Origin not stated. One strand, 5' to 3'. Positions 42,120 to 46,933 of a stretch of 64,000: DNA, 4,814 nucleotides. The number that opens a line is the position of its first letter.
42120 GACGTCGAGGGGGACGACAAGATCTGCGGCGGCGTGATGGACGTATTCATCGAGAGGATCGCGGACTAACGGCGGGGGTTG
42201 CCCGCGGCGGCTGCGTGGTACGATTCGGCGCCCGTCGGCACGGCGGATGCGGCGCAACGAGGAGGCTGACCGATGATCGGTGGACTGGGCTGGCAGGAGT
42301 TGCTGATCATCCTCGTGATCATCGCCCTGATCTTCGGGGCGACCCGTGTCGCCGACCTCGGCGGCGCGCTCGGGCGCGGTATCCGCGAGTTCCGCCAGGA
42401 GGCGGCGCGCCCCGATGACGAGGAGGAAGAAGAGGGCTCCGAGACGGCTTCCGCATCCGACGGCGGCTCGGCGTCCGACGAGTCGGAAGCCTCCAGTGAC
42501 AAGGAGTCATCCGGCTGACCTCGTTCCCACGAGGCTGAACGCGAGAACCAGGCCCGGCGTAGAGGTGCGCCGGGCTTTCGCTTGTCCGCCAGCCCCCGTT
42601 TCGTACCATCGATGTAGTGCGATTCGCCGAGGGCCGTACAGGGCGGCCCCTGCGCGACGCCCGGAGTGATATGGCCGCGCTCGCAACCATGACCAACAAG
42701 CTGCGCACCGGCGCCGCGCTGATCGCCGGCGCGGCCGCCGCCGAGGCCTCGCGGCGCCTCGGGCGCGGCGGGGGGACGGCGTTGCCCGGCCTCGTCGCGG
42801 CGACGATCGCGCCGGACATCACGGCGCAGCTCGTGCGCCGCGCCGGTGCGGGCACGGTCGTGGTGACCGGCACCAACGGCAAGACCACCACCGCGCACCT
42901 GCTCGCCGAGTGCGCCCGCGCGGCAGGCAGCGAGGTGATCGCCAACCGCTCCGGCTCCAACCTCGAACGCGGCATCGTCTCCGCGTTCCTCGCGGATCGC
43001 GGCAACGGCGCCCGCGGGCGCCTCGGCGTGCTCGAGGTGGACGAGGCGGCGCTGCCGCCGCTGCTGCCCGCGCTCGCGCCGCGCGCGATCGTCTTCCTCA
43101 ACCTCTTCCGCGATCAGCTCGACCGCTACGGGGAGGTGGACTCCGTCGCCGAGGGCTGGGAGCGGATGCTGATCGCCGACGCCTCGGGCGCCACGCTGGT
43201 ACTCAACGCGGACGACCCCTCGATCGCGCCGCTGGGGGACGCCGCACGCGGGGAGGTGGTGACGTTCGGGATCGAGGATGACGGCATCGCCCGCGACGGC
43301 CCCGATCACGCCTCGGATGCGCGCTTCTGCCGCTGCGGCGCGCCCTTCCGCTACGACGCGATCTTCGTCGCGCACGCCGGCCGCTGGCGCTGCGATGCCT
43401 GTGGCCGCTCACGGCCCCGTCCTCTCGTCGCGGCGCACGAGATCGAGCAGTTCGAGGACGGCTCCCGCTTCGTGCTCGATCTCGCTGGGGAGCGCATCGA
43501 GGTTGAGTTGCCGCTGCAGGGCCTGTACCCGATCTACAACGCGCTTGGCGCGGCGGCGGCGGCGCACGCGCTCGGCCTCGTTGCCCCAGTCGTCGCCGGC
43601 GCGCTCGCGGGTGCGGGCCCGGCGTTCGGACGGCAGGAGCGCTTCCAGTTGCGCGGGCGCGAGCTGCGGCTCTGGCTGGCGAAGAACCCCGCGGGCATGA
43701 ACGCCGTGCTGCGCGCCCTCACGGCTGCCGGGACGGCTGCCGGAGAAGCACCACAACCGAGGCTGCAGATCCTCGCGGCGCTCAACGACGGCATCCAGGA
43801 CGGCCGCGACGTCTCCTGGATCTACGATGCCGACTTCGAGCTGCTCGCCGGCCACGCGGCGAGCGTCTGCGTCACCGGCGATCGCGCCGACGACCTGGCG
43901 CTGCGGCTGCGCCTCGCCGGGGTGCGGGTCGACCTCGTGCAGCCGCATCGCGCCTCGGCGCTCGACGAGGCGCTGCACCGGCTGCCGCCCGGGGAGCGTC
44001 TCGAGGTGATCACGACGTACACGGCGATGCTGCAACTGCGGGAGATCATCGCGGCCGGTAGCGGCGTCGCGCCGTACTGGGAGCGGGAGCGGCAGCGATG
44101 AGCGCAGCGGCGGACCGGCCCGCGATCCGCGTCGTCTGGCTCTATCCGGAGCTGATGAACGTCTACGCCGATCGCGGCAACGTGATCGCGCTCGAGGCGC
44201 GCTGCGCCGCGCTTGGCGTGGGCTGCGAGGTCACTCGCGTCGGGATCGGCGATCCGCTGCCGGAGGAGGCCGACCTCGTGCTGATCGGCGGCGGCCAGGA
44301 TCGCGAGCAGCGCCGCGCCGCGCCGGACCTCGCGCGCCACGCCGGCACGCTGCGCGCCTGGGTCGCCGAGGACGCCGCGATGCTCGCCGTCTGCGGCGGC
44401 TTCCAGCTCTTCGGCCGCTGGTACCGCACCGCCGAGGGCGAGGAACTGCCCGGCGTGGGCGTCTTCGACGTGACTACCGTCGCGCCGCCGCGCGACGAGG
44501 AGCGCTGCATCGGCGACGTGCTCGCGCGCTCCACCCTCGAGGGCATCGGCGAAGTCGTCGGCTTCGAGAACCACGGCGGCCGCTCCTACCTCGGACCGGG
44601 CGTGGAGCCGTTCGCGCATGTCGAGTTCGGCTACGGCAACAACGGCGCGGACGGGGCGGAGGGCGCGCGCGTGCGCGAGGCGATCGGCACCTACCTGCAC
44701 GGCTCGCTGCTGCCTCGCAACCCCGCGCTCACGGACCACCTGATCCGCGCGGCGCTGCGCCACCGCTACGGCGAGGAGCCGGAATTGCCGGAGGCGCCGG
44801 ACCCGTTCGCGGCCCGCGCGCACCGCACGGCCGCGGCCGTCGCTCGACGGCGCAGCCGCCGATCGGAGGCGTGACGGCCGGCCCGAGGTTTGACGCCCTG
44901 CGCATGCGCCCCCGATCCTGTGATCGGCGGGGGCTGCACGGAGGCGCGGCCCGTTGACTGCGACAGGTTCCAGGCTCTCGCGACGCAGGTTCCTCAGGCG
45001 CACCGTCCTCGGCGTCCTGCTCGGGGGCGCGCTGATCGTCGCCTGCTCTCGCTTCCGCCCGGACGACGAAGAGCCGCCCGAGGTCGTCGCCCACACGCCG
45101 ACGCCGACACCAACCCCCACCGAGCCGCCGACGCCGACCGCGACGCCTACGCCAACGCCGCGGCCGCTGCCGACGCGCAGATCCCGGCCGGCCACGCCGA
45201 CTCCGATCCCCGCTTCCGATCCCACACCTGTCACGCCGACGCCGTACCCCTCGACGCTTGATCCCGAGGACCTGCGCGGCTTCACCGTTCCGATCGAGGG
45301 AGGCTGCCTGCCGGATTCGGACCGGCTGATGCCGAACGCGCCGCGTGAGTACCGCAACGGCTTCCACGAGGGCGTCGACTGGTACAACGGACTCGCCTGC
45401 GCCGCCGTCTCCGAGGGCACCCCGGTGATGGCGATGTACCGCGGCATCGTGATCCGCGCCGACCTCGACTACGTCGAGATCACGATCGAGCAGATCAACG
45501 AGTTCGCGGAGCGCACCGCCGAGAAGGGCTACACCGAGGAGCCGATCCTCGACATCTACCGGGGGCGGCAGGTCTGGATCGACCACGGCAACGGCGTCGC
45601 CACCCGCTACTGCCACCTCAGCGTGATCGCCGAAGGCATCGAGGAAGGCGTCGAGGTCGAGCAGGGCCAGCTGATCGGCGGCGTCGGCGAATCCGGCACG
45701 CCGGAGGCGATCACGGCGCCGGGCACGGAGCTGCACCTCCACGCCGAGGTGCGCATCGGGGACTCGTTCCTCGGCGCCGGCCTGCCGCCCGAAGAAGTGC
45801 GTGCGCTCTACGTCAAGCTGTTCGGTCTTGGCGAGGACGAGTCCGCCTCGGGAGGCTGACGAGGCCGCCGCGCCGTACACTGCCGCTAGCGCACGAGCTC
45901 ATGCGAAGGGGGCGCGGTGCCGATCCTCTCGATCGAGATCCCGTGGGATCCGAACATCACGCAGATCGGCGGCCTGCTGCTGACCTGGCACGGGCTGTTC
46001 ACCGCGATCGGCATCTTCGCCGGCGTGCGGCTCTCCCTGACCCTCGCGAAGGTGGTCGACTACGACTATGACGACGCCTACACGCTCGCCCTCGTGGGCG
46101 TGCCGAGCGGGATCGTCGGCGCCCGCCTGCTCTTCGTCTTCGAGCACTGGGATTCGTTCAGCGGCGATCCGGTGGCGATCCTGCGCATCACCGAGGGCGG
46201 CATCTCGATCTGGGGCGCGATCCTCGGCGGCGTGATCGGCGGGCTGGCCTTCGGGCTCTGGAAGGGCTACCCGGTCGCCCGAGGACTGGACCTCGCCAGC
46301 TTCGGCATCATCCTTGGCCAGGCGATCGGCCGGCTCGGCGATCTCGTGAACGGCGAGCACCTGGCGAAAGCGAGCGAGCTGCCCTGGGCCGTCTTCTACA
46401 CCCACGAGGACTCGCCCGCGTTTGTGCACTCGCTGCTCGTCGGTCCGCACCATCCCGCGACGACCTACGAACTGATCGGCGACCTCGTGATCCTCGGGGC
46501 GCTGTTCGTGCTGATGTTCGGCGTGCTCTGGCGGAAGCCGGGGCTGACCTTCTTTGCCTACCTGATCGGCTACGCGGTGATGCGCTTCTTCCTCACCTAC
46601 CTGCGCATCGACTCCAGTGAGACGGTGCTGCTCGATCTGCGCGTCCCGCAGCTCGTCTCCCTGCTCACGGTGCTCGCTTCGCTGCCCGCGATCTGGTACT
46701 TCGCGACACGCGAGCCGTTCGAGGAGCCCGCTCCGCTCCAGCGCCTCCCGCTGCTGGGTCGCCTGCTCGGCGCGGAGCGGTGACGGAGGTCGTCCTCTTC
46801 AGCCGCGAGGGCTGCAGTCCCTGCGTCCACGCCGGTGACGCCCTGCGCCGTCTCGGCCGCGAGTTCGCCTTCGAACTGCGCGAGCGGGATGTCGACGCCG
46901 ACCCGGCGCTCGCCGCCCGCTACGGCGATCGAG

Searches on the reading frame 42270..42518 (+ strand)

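Call 56: search_protein_families(library=pfam, proteins=[window:42270-42518:+], max_evalue=0.0001)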
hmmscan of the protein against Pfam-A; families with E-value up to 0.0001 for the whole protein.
window:42270-42518:+ (82 aa): 1 family
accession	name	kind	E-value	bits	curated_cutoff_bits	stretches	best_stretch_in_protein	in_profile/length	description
PF02416.21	TatA_B_E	-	1.8e-16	59.6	21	1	6-55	1-50/53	mttA/Hcf106 family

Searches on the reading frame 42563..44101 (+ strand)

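Call 39: search_protein_families(library=pfam, proteins=[window:42563-44101:+], max_evalue=0.00001)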
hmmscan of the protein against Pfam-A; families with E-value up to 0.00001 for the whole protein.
window:42563-44101:+ (512 aa): 2 families
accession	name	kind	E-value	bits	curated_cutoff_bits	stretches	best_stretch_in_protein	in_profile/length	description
PF08353.15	MurT_C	-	1.1e-24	86.9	25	1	372-489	1-110/110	MurT ligase C-terminal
PF08245.18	Mur_ligase_M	-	1.5e-19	71.2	24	1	101-240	1-150/200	Mur ligase middle domain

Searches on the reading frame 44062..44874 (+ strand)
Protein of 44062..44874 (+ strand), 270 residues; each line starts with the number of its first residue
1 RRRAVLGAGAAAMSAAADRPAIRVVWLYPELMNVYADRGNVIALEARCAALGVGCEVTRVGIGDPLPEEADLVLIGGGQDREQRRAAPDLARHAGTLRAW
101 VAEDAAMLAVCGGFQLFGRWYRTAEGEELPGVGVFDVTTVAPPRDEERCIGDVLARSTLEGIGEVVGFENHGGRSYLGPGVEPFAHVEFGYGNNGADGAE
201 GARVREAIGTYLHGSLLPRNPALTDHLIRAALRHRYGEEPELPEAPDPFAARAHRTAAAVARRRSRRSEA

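Call 39: search_protein_families(library=pfam, proteins=[window:44062-44874:+], max_evalue=0.00001)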
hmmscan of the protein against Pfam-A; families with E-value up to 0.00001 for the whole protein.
window:44062-44874:+ (270 aa): 1 family
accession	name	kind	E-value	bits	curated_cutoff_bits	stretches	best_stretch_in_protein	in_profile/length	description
PF07685.20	GATase_3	-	1e-34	120.4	27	1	23-220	1-195/196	CobB/CobQ-like glutamine amidotransferase domain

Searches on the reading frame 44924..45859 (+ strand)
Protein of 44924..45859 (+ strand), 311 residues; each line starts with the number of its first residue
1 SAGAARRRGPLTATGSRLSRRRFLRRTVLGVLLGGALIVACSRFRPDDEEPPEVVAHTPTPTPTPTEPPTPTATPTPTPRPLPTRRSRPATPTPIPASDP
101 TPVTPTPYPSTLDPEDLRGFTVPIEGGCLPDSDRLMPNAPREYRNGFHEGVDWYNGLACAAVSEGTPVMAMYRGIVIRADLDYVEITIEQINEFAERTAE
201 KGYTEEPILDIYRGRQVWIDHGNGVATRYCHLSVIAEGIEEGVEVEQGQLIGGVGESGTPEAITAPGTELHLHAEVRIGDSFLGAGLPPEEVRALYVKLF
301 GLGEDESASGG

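Call 39: search_protein_families(library=pfam, proteins=[window:44924-45859:+], max_evalue=0.00001)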
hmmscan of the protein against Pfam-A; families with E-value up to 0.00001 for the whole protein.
window:44924-45859:+ (311 aa): 1 family
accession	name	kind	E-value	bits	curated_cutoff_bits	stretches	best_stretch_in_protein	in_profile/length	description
PF01551.29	Peptidase_M23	-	4.9e-15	55.9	28.7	1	148-279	3-90/96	Peptidase family M23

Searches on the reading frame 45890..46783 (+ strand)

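Call 39: search_protein_families(library=pfam, proteins=[window:45890-46783:+], max_evalue=0.00001)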
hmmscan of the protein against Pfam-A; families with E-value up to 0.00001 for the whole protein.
window:45890-46783:+ (297 aa): 1 family
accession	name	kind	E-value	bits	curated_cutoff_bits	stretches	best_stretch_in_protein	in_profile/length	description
PF01790.23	LGT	-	2.3e-47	161.8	24.9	1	21-270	1-240/240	Prolipoprotein diacylglyceryl transferase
